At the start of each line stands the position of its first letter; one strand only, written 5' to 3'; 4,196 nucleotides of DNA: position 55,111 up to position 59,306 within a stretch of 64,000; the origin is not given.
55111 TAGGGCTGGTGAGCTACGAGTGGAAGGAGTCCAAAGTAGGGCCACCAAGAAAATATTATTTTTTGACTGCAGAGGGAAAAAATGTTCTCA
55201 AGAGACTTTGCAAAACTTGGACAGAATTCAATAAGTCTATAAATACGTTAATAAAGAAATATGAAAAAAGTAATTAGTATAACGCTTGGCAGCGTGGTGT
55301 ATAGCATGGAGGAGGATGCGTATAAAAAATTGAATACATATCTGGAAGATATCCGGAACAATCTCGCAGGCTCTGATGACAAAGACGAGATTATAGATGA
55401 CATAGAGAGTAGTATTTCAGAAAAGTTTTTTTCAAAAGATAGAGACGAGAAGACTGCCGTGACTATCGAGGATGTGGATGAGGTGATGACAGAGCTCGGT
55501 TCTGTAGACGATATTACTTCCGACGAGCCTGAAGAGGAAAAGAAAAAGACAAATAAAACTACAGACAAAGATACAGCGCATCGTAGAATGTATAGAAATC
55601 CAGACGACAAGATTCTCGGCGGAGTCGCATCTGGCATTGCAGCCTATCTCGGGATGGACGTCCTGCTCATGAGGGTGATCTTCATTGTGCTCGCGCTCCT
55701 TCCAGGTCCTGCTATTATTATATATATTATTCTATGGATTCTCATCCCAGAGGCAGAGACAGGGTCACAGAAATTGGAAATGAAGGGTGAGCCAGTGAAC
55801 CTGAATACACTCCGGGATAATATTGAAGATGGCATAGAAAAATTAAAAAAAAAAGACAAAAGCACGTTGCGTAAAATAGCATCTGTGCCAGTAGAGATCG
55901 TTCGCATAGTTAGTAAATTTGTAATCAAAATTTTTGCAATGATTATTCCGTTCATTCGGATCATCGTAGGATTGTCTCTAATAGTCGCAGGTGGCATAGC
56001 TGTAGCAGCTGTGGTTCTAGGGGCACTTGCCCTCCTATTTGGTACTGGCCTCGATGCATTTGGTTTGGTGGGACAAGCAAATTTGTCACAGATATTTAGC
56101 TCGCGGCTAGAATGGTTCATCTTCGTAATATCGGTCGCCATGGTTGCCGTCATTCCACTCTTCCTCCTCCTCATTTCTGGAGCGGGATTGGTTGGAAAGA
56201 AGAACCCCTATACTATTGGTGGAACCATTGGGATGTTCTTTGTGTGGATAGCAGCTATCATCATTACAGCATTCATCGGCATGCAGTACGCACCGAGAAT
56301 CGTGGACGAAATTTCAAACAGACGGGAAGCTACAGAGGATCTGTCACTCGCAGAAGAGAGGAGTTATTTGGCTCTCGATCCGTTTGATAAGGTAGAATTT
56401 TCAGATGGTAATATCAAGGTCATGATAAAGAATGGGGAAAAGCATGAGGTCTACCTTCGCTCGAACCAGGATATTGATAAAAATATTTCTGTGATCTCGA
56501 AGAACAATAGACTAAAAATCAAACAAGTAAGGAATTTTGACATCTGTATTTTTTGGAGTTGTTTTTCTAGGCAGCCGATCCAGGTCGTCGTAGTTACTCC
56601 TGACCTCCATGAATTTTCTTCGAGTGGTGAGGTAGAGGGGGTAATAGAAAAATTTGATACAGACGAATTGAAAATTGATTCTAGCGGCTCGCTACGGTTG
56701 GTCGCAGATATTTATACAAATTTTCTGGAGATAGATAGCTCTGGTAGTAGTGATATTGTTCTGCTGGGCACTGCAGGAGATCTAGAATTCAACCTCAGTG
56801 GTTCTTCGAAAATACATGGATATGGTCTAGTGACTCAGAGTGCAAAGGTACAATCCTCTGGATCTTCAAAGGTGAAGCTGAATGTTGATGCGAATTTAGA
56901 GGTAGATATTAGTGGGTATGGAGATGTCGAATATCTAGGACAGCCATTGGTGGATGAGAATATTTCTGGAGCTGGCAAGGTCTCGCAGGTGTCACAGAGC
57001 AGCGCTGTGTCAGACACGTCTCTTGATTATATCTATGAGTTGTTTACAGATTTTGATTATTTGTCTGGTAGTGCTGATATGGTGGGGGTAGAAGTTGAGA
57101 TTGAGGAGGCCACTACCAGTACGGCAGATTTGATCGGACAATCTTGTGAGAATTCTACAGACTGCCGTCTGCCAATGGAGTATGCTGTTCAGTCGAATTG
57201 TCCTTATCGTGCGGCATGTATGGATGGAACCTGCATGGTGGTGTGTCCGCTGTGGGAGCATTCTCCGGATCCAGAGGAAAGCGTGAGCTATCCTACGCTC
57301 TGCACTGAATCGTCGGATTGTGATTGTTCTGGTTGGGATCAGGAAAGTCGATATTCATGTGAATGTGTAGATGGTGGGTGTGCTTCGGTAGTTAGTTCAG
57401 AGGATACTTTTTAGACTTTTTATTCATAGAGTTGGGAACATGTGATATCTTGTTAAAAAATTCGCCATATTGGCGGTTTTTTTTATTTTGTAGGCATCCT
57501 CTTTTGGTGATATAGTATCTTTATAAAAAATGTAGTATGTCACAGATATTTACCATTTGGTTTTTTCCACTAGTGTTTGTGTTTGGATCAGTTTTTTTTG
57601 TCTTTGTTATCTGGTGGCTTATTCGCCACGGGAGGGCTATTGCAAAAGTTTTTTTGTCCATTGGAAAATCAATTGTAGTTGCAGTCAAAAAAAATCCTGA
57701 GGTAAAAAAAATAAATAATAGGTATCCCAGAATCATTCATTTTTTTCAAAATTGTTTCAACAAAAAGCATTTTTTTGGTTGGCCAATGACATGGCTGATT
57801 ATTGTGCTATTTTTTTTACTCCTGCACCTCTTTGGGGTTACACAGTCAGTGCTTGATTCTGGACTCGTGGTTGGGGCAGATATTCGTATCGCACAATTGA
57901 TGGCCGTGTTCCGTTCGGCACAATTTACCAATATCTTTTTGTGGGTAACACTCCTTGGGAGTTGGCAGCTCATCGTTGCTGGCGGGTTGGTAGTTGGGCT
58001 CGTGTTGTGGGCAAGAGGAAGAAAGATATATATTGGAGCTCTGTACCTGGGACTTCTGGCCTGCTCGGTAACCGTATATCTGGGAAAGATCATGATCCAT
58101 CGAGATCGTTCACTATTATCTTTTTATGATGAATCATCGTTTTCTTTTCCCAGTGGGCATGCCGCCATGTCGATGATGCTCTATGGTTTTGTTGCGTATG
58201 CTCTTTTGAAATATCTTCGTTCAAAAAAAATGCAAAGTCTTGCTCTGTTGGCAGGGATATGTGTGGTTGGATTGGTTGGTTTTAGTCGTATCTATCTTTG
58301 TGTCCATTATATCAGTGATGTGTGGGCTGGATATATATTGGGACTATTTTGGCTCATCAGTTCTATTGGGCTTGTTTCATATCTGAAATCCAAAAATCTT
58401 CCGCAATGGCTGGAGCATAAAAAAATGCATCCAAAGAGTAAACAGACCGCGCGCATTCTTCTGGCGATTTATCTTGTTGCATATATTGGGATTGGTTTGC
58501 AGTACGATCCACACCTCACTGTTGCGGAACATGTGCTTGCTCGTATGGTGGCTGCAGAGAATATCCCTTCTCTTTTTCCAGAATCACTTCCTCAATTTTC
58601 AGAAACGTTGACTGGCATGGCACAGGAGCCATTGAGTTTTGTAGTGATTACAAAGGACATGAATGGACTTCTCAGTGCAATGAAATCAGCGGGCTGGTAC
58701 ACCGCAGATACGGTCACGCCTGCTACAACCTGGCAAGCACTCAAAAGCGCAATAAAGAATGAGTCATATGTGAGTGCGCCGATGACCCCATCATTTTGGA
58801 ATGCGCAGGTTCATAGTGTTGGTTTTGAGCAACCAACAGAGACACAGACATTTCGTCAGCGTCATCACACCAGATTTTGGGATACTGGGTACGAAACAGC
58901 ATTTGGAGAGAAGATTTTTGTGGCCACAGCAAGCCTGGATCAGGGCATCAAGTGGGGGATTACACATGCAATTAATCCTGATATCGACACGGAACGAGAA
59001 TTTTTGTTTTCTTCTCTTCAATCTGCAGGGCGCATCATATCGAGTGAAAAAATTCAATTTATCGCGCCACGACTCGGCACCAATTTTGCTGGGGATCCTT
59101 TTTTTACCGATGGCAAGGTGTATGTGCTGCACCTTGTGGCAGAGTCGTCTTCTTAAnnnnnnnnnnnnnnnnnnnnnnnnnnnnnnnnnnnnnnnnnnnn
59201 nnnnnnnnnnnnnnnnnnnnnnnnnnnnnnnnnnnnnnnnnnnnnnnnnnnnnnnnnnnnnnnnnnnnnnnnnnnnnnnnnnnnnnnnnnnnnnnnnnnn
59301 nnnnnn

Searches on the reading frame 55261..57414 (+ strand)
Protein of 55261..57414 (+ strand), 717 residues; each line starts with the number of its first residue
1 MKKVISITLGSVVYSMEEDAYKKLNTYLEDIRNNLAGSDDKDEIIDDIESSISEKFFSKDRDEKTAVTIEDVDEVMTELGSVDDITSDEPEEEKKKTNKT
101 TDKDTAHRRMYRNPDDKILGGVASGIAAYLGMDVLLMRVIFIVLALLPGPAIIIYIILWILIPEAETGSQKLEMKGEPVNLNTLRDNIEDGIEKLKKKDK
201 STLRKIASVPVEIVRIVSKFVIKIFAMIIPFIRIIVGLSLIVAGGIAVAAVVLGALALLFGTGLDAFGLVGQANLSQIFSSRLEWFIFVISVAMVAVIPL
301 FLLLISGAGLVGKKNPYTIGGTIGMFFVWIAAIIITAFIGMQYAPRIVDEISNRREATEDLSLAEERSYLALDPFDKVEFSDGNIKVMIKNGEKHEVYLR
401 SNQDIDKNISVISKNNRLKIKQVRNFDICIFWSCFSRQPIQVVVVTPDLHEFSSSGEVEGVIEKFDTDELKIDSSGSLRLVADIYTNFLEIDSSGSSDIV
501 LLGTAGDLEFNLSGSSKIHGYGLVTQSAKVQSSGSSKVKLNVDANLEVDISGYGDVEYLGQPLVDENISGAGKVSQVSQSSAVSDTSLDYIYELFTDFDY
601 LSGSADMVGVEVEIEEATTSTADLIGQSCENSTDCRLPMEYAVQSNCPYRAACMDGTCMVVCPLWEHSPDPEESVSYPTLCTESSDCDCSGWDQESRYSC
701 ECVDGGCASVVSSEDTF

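Call 22: search_protein_families(library=pfam, proteins=[window:55261-57414:+])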
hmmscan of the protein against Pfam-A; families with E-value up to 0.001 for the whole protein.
window:55261-57414:+ (717 aa): 4 families
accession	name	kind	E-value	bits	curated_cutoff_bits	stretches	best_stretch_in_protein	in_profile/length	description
PF10988.14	DUF2807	-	7e-34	117.6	24.2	1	374-562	1-181/181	Putative auto-transporter adhesin, head GIN domain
PF04024.17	PspC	-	1.3e-22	79.7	25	1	108-165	1-58/58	PspC domain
PF22571.1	LiaI-LiaF-TM_PspC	-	2.8e-08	34.1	27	1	194-344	3-139/142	PspC transmembrane region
PF22564.2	HAAS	-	9.8e-05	23.1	27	1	26-85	1-52/55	HAAS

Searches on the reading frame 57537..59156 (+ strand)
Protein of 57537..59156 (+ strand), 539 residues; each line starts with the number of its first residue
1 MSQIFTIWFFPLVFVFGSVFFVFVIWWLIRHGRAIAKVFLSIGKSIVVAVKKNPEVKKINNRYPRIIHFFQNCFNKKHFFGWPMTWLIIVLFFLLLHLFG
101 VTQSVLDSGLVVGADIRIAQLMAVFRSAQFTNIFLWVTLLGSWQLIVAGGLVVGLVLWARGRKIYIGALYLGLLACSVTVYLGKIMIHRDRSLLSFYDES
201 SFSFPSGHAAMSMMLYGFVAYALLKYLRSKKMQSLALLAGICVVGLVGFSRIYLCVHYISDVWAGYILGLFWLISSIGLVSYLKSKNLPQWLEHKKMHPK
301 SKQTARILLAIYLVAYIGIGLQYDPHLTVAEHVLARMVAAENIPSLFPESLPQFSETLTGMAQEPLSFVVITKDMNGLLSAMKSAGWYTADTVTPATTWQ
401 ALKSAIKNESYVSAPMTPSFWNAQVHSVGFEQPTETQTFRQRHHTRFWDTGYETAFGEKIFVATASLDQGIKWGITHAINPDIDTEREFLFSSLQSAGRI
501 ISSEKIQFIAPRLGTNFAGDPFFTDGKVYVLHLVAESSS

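Call 22: search_protein_families(library=pfam, proteins=[window:57537-59156:+])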
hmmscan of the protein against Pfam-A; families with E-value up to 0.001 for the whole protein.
window:57537-59156:+ (539 aa): 3 families
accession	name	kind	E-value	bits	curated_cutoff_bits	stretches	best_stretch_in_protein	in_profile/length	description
PF14067.11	LssY_C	-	1.9e-46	158.5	25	1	350-527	3-187/188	LssY C-terminus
PF01569.27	PAP2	-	1.1e-13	51.5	27.2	1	199-279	46-124/130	PAP2 superfamily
PF14378.12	PAP2_3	-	3.3e-05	24.2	27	1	201-270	124-185/190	PAP2 superfamily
